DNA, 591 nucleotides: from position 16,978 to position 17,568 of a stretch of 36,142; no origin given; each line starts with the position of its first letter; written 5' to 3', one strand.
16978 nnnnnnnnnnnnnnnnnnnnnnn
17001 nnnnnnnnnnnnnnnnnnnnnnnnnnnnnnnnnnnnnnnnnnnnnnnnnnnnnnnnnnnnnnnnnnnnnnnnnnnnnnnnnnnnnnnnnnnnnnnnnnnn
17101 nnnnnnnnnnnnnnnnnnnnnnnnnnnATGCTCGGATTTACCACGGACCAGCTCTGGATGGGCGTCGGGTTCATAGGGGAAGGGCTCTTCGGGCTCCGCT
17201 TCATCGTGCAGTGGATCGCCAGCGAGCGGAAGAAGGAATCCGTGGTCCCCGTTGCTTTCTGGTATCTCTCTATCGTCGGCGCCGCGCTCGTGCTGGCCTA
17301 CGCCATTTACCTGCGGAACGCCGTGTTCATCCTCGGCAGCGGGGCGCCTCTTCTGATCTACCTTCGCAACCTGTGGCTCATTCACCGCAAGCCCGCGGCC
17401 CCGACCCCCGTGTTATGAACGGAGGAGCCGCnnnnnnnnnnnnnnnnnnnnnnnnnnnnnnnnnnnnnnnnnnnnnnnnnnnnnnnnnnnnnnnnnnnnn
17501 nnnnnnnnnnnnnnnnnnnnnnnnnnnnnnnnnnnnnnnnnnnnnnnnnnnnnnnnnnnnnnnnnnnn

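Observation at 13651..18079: arn/lgm-like aminosugar lipid-modification cluster using a ChbG/YdjC deacetylase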

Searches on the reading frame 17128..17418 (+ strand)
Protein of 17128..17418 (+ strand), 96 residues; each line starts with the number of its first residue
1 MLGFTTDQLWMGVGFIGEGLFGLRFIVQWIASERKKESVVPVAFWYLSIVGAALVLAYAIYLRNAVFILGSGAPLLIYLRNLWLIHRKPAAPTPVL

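Call 5: search_protein_families(library=pfam, proteins=[window:17128-17418:+], max_evalue=0.01)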
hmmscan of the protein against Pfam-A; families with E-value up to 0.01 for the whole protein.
window:17128-17418:+ (96 aa): 1 family
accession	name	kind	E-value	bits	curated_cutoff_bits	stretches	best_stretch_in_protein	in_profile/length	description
PF07578.16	LAB_N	-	1.5e-28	99.1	26.7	1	13-83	1-71/71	Lipid A Biosynthesis N-terminal domain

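Call 6: search_protein_families(library=ncbifam, proteins=[window:17128-17418:+], max_evalue=0.01)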
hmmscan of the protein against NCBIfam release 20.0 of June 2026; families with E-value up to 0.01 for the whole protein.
window:17128-17418:+ (96 aa): 1 family
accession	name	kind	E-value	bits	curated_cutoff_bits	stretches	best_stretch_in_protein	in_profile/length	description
NF002173.0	PRK01021.1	equivalog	4.4e-14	51.9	1033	1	10-86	10-86/610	lipid-A-disaccharide synthase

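Call 31: find_homologous_proteins(query=window:17128-17418:+, max_evalue=0.001)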
Query window:17128-17418:+ (96 aa): 2749 proteins with E <= 0.001 among 2750 candidates; the best 120 are listed.
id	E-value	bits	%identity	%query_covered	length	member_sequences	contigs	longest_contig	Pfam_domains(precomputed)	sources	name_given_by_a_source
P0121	5.5e-56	205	100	100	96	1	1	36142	PF07578.17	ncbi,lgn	-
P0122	3.1e-44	168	81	97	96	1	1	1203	PF07578.17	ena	-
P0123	2.7e-41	158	77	94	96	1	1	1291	PF07578.17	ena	-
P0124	2.5e-40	155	71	98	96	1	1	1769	PF07578.17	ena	-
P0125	7.6e-34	134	63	97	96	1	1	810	PF07578.17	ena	-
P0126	9.2e-33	131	63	98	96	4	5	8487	PF07578.17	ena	-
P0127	4.1e-32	129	66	91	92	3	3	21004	PF07578.17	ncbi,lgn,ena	-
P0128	5.1e-32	128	67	92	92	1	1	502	PF07578.17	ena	-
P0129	7.0e-32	128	61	97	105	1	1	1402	PF07578.17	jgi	jgi:lipid-A-disaccharide synthase-like uncharacterized protein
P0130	8.9e-32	128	64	91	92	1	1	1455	PF07578.17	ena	-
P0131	1.0e-31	127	66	93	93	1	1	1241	PF07578.17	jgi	jgi:lipid-A-disaccharide synthase-like uncharacterized protein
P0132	2.5e-31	126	63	91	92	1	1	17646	PF07578.17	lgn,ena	-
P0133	3.4e-31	126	66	91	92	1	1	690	PF07578.17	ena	-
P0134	4.5e-31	125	63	91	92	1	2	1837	PF07578.17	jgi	jgi:lipid-A-disaccharide synthase-like uncharacterized protein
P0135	4.6e-31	125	63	91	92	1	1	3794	PF07578.17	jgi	jgi:lipid-A-disaccharide synthase-like uncharacterized protein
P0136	7.1e-31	125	62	97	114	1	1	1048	PF07578.17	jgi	jgi:lipid-A-disaccharide synthase-like uncharacterized protein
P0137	8.9e-31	124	64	90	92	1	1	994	PF07578.17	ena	-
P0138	1.0e-30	124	61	92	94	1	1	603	PF07578.17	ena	-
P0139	1.1e-30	124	64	94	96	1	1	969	PF07578.17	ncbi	-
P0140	1.2e-30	124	64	90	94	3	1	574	PF07578.17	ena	-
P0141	1.6e-30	124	63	90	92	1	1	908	PF07578.17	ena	-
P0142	1.6e-30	124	61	92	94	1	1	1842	PF07578.17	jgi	jgi:lipid-A-disaccharide synthase-like uncharacterized protein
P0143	2.4e-30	123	66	86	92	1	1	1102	PF07578.17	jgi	jgi:lipid-A-disaccharide synthase-like uncharacterized protein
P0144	2.6e-30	123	61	92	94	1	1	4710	PF07578.17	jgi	jgi:lipid-A-disaccharide synthase-like uncharacterized protein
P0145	2.6e-30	123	64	90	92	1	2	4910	PF07578.17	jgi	jgi:lipid-A-disaccharide synthase-like uncharacterized protein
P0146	2.6e-30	123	61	92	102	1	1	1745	PF07578.17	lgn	-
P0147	2.7e-30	123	60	98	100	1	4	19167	PF07578.17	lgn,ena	-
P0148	2.7e-30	123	63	96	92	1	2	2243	PF07578.17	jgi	jgi:lipid-A-disaccharide synthase-like uncharacterized protein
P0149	2.8e-30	123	63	94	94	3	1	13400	PF07578.17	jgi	jgi:lipid-A-disaccharide synthase-like uncharacterized protein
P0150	3.0e-30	123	63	91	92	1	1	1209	PF07578.17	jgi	jgi:lipid-A-disaccharide synthase-like uncharacterized protein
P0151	3.2e-30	123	62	93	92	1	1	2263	PF07578.17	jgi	jgi:lipid-A-disaccharide synthase-like uncharacterized protein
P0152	3.4e-30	123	64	90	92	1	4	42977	PF07578.17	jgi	jgi:lipid-A-disaccharide synthase-like uncharacterized protein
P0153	3.6e-30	122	63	91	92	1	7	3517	PF07578.17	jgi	jgi:lipid-A-disaccharide synthase-like uncharacterized protein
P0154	3.9e-30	122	62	90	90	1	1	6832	PF07578.17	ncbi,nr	ncbi:MAG TPA: lipid-A-disaccharide synthase N-terminal domain-containing protein [Candidatus Tectomi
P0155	4.3e-30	122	64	95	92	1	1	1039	PF07578.17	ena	-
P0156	4.6e-30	122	64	89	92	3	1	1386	PF07578.17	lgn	-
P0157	4.9e-30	122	64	89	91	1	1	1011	PF07578.17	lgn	-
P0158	4.9e-30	122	65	89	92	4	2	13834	PF07578.17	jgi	jgi:lipid-A-disaccharide synthase-like uncharacterized protein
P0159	5.0e-30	122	63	91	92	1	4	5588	PF07578.17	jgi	jgi:lipid-A-disaccharide synthase-like uncharacterized protein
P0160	5.3e-30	122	62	91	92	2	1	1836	PF07578.17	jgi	jgi:lipid-A-disaccharide synthase-like uncharacterized protein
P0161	5.3e-30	122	63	92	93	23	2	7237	PF07578.17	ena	-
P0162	5.4e-30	122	57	93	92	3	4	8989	PF07578.17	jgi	jgi:lipid-A-disaccharide synthase-like uncharacterized protein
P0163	5.5e-30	122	64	90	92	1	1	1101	PF07578.17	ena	-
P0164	5.8e-30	122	64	89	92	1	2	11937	PF07578.17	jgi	jgi:lipid-A-disaccharide synthase-like uncharacterized protein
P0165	6.0e-30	122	62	96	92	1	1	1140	PF07578.17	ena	-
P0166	6.1e-30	122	62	91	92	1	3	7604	PF07578.17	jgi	jgi:lipid-A-disaccharide synthase-like uncharacterized protein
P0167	7.0e-30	122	62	91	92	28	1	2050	PF07578.17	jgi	-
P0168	7.6e-30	121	62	96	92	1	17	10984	PF07578.17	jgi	jgi:lipid-A-disaccharide synthase-like uncharacterized protein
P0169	1.2e-29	121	65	85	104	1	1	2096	PF07578.17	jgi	-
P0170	1.4e-29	121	62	91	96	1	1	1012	PF07578.17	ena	-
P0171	1.7e-29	120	64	86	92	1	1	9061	PF07578.17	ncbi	-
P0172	1.7e-29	120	66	85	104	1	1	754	PF07578.17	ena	-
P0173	2.1e-29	120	62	91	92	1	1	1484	PF07578.17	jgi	jgi:lipid-A-disaccharide synthase-like uncharacterized protein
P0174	2.4e-29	120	64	86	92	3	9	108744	PF07578.17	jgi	-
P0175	2.4e-29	120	60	90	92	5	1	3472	PF07578.17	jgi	-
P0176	3.2e-29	119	60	92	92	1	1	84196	PF07578.17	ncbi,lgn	-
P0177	3.4e-29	119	62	90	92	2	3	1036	PF07578.17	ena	-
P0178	3.5e-29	119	61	93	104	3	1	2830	PF07578.17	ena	-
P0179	4.2e-29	119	58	97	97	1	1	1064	PF07578.17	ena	-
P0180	4.4e-29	119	60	92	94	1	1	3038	PF07578.17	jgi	jgi:lipid-A-disaccharide synthase-like uncharacterized protein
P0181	5.0e-29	119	62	91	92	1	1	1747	PF07578.17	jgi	-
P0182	6.0e-29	119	59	91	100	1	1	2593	PF07578.17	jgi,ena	-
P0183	6.2e-29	119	59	94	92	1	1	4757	PF07578.17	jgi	jgi:lipid-A-disaccharide synthase-like uncharacterized protein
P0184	8.1e-29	118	60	88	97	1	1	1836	PF07578.17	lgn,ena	-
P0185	8.2e-29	118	62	84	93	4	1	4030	PF07578.17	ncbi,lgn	ncbi:MAG: lipid-A-disaccharide synthase N-terminal domain-containing protein [Burkholderiaceae bacte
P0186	8.3e-29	118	61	92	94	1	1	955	PF07578.17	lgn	-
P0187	8.7e-29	118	57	94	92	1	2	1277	PF07578.17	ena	-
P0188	9.2e-29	118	58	93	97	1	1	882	PF07578.17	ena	-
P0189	9.3e-29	118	60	90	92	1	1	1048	PF07578.17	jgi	jgi:lipid-A-disaccharide synthase-like uncharacterized protein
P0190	9.8e-29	118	60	90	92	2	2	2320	PF07578.17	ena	-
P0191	1.0e-28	118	63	91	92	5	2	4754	PF07578.17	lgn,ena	-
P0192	1.0e-28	118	61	91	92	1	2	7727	PF07578.17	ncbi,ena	-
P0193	1.1e-28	118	61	90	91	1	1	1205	PF07578.17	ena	-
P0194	1.1e-28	118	58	94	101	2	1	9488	PF07578.17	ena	-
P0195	1.3e-28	118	64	89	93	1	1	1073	PF07578.17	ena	-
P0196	1.3e-28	118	64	89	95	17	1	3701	PF07578.17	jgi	jgi:lipid-A-disaccharide synthase-like uncharacterized protein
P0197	1.3e-28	117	61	91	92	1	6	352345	PF07578.17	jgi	jgi:lipid-A-disaccharide synthase-like uncharacterized protein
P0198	1.3e-28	117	59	90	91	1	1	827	PF07578.17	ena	-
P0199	1.3e-28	117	64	89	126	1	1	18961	PF07578.17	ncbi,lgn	-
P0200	1.4e-28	117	63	86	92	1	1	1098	PF07578.17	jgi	jgi:lipid-A-disaccharide synthase-like uncharacterized protein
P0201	1.5e-28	117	63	86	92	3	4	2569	PF07578.17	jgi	jgi:lipid-A-disaccharide synthase-like uncharacterized protein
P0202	1.6e-28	117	64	89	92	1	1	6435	PF07578.17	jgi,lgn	jgi:lipid-A-disaccharide synthase-like uncharacterized protein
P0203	1.6e-28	117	60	91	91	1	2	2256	PF07578.17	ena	-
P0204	1.7e-28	117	62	90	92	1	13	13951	PF07578.17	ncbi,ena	-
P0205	1.7e-28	117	64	90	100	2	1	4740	PF07578.17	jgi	jgi:lipid-A-disaccharide synthase-like uncharacterized protein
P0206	1.8e-28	117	62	89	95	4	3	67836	PF07578.17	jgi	-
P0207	1.9e-28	117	60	92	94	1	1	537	PF07578.17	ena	-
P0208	1.9e-28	117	62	90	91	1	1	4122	PF07578.17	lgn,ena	-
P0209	2.1e-28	117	62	90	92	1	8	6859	PF07578.17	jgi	-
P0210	2.1e-28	117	61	94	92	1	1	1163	PF07578.17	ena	-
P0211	2.3e-28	117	62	88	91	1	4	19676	PF07578.17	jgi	jgi:lipid-A-disaccharide synthase-like uncharacterized protein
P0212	2.4e-28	117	59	91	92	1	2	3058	PF07578.17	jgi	jgi:lipid-A-disaccharide synthase-like uncharacterized protein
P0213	2.5e-28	117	60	89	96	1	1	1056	PF07578.17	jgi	jgi:lipid-A-disaccharide synthase-like uncharacterized protein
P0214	2.6e-28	116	62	91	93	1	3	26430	PF07578.17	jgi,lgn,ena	jgi:lipid-A-disaccharide synthase-like uncharacterized protein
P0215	2.9e-28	116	59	90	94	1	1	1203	PF07578.17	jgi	jgi:lipid-A-disaccharide synthase-like uncharacterized protein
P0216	3.0e-28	116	64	92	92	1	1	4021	PF07578.17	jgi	jgi:lipid-A-disaccharide synthase-like uncharacterized protein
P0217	3.0e-28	116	59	92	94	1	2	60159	PF07578.17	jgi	jgi:lipid-A-disaccharide synthase-like uncharacterized protein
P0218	3.1e-28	116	58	88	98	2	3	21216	PF07578.17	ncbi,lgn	-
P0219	3.5e-28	116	57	93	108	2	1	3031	PF07578.17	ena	-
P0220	3.6e-28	116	59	91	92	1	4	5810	PF07578.17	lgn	-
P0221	3.8e-28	116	62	91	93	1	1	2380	PF07578.17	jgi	jgi:lipid-A-disaccharide synthase-like uncharacterized protein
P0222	3.9e-28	116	61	91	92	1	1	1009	PF07578.17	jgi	jgi:lipid-A-disaccharide synthase-like uncharacterized protein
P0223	3.9e-28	116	62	88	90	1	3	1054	PF07578.17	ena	-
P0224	4.0e-28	116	60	89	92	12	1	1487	PF07578.17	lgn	-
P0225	4.0e-28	116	63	88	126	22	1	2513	PF07578.17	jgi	-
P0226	4.2e-28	116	59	91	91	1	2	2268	PF07578.17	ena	-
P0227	4.6e-28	116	59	91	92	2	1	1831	PF07578.17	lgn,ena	-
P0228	4.6e-28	116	65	84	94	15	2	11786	PF07578.17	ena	-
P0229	4.8e-28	116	57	91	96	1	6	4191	PF07578.17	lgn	-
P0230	5.0e-28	116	64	89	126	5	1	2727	PF07578.17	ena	-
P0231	5.0e-28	116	58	95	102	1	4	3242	PF07578.17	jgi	jgi:lipid-A-disaccharide synthase-like uncharacterized protein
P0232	5.4e-28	115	63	88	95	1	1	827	PF07578.17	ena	-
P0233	5.6e-28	115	63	93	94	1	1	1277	PF07578.17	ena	-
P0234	5.8e-28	115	60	92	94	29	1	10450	PF07578.17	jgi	-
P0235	6.3e-28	115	57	91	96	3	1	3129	PF07578.17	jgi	jgi:lipid-A-disaccharide synthase-like uncharacterized protein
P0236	6.3e-28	115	62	89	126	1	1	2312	PF07578.17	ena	-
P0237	6.3e-28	115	56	91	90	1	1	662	PF07578.17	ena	-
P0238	6.4e-28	115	56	98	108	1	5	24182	PF07578.17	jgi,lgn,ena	-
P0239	6.4e-28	115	58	92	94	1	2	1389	PF07578.17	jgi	jgi:lipid-A-disaccharide synthase-like uncharacterized protein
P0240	6.6e-28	115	64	88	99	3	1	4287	PF07578.17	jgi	jgi:lipid-A-disaccharide synthase-like uncharacterized protein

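Call 32: find_encoding_contigs(protein=P0197, flank=6000, max_places=3)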
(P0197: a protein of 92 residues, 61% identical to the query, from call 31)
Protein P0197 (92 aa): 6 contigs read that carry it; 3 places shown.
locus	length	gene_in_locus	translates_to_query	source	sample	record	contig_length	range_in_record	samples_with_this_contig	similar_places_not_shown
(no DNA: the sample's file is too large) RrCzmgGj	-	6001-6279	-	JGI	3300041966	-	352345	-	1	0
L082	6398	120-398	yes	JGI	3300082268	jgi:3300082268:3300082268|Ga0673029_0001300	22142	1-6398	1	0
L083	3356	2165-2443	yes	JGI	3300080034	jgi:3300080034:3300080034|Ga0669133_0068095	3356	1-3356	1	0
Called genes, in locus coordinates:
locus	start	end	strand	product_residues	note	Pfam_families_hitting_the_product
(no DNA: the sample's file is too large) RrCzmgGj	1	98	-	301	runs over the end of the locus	PF01545:Cation_efflux, PF16916:ZT_dimer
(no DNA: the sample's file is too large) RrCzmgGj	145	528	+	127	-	-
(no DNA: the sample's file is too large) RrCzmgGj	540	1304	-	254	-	PF00378:ECH_1, PF16113:ECH_2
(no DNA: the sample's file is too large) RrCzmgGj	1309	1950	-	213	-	PF00174:Oxidored_molyb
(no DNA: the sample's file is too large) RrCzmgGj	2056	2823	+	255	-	PF01936:NYN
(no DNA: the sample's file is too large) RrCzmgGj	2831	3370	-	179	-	-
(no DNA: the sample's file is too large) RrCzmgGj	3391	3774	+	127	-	PF01042:Ribonuc_L-PSP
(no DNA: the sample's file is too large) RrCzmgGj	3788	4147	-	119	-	PF04020:Phage_holin_4_2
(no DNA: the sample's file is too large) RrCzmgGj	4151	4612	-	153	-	PF07681:DoxX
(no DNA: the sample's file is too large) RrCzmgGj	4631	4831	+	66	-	-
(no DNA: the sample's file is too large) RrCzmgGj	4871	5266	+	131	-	PF01323:DSBA, PF13462:Thioredoxin_4, PF13098:Thioredoxin_2 (weak)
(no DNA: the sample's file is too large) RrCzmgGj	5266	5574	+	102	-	PF00355:Rieske, PF13806:Rieske_2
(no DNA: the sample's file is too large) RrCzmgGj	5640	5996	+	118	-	PF12844:HTH_19 (faint), PF13560:HTH_31, PF01381:HTH_3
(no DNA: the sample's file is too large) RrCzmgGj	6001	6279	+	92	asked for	PF07578:LAB_N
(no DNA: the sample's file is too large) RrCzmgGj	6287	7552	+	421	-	PF00266:Aminotran_5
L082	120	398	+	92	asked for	PF07578:LAB_N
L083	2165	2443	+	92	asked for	PF07578:LAB_N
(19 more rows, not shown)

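Call 33: find_encoding_contigs(protein=P0174, flank=6000, max_places=3)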
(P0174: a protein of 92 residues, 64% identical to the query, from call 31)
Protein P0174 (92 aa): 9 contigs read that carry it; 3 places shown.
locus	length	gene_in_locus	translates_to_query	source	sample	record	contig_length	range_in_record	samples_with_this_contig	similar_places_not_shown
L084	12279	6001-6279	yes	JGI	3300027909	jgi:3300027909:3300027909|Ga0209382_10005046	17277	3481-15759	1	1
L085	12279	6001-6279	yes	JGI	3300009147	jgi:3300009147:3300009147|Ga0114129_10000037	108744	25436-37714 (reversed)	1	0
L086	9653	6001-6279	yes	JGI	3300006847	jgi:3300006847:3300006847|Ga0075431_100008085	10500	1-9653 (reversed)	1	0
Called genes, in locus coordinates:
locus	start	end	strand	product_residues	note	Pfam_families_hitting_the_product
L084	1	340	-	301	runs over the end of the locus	PF01545:Cation_efflux, PF16916:ZT_dimer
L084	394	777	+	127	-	-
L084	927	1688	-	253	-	PF00378:ECH_1, PF16113:ECH_2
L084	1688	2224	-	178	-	PF00174:Oxidored_molyb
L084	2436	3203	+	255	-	PF01936:NYN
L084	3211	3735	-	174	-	-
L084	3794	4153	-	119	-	PF04020:Phage_holin_4_2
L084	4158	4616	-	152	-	PF07681:DoxX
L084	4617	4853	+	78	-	-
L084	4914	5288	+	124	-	PF13462:Thioredoxin_4, PF01323:DSBA, PF13098:Thioredoxin_2 (weak)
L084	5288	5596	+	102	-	PF00355:Rieske, PF13806:Rieske_2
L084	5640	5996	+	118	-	PF12844:HTH_19 (weak), PF13560:HTH_31, PF01381:HTH_3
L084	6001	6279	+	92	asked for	PF07578:LAB_N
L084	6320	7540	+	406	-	PF00266:Aminotran_5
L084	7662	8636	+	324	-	PF00389:2-Hacid_dh, PF02826:2-Hacid_dh_C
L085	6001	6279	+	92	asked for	PF07578:LAB_N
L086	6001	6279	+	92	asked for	PF07578:LAB_N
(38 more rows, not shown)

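Call 34: find_encoding_contigs(protein=P0185, flank=6000, max_places=3)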
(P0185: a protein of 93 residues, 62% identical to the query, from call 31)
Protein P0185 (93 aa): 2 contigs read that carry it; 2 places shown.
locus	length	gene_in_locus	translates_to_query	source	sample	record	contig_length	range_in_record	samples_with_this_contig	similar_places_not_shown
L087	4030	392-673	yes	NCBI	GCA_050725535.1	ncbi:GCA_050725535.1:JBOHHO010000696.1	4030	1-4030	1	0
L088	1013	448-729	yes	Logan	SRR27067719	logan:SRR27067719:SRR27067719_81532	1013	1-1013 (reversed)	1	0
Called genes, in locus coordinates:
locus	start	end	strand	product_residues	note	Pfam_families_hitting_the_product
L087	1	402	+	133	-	?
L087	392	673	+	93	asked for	PF07578:LAB_N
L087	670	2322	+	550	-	PF13231:PMT_2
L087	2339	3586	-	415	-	PF28597:T2SSF_N, PF00482:T2SSF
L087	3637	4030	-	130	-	PF00437:T2SSE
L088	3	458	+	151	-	?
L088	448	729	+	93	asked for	PF07578:LAB_N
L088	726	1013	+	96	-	?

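Call 46: search_solved_structures(query=A2, max_evalue=10)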
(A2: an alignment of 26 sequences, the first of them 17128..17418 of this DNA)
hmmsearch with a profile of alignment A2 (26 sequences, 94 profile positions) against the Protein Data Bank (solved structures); distinct sequences matched with E-value up to 10: 6.
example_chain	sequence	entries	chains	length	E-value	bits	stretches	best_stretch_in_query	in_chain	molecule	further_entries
4x5m_A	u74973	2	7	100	0.049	17.2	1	11-89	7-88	Uncharacterized protein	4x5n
4qnd_A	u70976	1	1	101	0.61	13.7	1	39-80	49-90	Chemical transport protein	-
9kon_A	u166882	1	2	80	0.68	13.5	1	41-81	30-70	Sugar transporter SemiSWEET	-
4l2h_A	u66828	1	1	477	0.71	13.5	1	17-42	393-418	Poly(ADP-ribose) glycohydrolase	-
4epp_A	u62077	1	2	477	0.71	13.5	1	17-42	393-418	Poly(ADP-ribose) glycohydrolase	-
4epq_A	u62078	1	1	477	0.71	13.5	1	17-42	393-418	Poly(ADP-ribose) glycohydrolase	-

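Call 52: predict_structure(alignment_id=A2)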
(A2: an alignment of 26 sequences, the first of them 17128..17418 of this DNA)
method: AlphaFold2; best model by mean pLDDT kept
length: 96 residues; sequences in the alignment: 26
mean_pLDDT: 81.3   pTM: 0.56
mean pLDDT of the five models: 81.3, 80.9, 79.0, 77.1, 75.1
residues with pLDDT >= 90: 10; 70-90: 75; 50-70: 10; < 50: 1
segments of 3 or more residues with pLDDT < 50: none
pLDDT, mean of each block of 10 residues (from residue 1): 75 81 80 79 86 90 88 85 76 68
secondary structure, 60 per line:
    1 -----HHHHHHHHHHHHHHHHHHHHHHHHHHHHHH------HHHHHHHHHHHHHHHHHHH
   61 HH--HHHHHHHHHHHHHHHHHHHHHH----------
elements in order: H6-35 H42-62 H65-86

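Call 58: fold_search(model_id=the predicted structure, library=pdb)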
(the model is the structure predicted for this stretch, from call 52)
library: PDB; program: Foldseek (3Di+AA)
matches with E <= 10: 135; with E <= 0.001: 0
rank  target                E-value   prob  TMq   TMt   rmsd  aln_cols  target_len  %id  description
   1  4rng_A                1.9e-02  1.00  0.62  0.71   2.5        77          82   18  Crystal structure of a bacterial homologue of SWEET transporters (released 2014-11-19)
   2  4rng_C                4.6e-02  1.00  0.64  0.72   2.5        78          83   18  Crystal structure of a bacterial homologue of SWEET transporters (released 2014-11-19)
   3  4qnc_A                8.3e-02  1.00  0.65  0.74   2.3        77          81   17  Crystal structure of a SemiSWEET in an occluded state (released 2014-09-10)
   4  4qnc_B                1.6e-01  1.00  0.65  0.74   2.5        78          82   17  Crystal structure of a SemiSWEET in an occluded state (released 2014-09-10)
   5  4qnd                  1.9e-01  0.97  0.50  0.49   6.3        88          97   23  Crystal structure of a SemiSWEET (released 2014-09-10)
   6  5uhs_A                2.2e-01  1.00  0.68  0.79   1.9        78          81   20  Structure of a SemiSWEET D57A mutant (released 2017-08-02)
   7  4x5n_D                3.2e-01  0.99  0.69  0.72   2.5        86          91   17  Crystal structure of SemiSWEET in the inward-open and outward-open conformations (released 2015-01-21)
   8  4x5m_C                3.4e-01  0.99  0.62  0.63   2.8        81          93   17  Crystal structure of SemiSWEET in the inward-open conformation (released 2015-01-21)
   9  9kax_MODEL_1_A        4.3e-01  0.95  0.57  0.62   4.3        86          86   17  The outward-open structure of BjSemiSWEET in native cellular membranes determined by in situ solid-state NMR (released 2025-09-10)
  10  4x5m_B                4.5e-01  0.97  0.62  0.64   3.3        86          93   17  Crystal structure of SemiSWEET in the inward-open conformation (released 2015-01-21)
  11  4x5n_A                5.4e-01  0.97  0.60  0.63   2.9        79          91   18  Crystal structure of SemiSWEET in the inward-open and outward-open conformations (released 2015-01-21)
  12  4x5n_C                7.7e-01  0.96  0.67  0.69   2.7        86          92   19  Crystal structure of SemiSWEET in the inward-open and outward-open conformations (released 2015-01-21)
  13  4x5n_B                8.1e-01  0.96  0.62  0.64   2.6        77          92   16  Crystal structure of SemiSWEET in the inward-open and outward-open conformations (released 2015-01-21)
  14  4x5m_A                1.2e+00  0.90  0.60  0.66   2.9        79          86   18  Crystal structure of SemiSWEET in the inward-open conformation (released 2015-01-21)
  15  5ctg_C                1.5e+00  0.91  0.66  0.33   3.1        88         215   15  The 3.1 A resolution structure of a eukaryotic SWEET transporter (released 2015-10-28)
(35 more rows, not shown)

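Call 69: find_related_loci(query=A2, collection=metagenome_contigs, flank=6000)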
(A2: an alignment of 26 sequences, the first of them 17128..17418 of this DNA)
Query A2 (96 aa) in metagenome_contigs; peptide patterns used: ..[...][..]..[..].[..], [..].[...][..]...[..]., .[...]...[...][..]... (x = any residue, [..] = any of these).
600 stretches matched a pattern (row limit reached: there are more); 583 encode a relative of the query (tblastn E <= 1e-3); the best 80 are kept; 80 distinct loci.
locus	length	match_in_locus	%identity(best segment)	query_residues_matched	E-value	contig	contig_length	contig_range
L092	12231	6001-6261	66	5-91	5e-37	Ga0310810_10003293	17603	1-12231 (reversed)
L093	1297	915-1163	61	5-87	6e-35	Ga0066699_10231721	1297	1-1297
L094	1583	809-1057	61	5-87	2e-34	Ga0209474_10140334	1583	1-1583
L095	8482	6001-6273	57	1-89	1e-33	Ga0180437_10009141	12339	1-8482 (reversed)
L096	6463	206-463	62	5-90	2e-33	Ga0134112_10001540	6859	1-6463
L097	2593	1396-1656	59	5-91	6e-33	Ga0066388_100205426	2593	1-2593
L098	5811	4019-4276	58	5-90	1e-32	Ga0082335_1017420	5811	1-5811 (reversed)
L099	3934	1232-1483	63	5-88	1e-32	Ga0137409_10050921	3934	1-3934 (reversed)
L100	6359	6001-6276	57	3-94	3e-32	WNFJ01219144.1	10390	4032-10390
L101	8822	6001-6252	60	9-92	3e-32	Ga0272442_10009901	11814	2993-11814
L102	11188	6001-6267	60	5-93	2e-32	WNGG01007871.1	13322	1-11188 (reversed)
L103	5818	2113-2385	57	4-94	2e-32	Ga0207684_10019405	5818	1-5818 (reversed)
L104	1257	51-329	58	5-94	1e-32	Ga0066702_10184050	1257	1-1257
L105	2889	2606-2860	60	5-89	7e-32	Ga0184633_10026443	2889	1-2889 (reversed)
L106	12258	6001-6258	53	9-94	5e-32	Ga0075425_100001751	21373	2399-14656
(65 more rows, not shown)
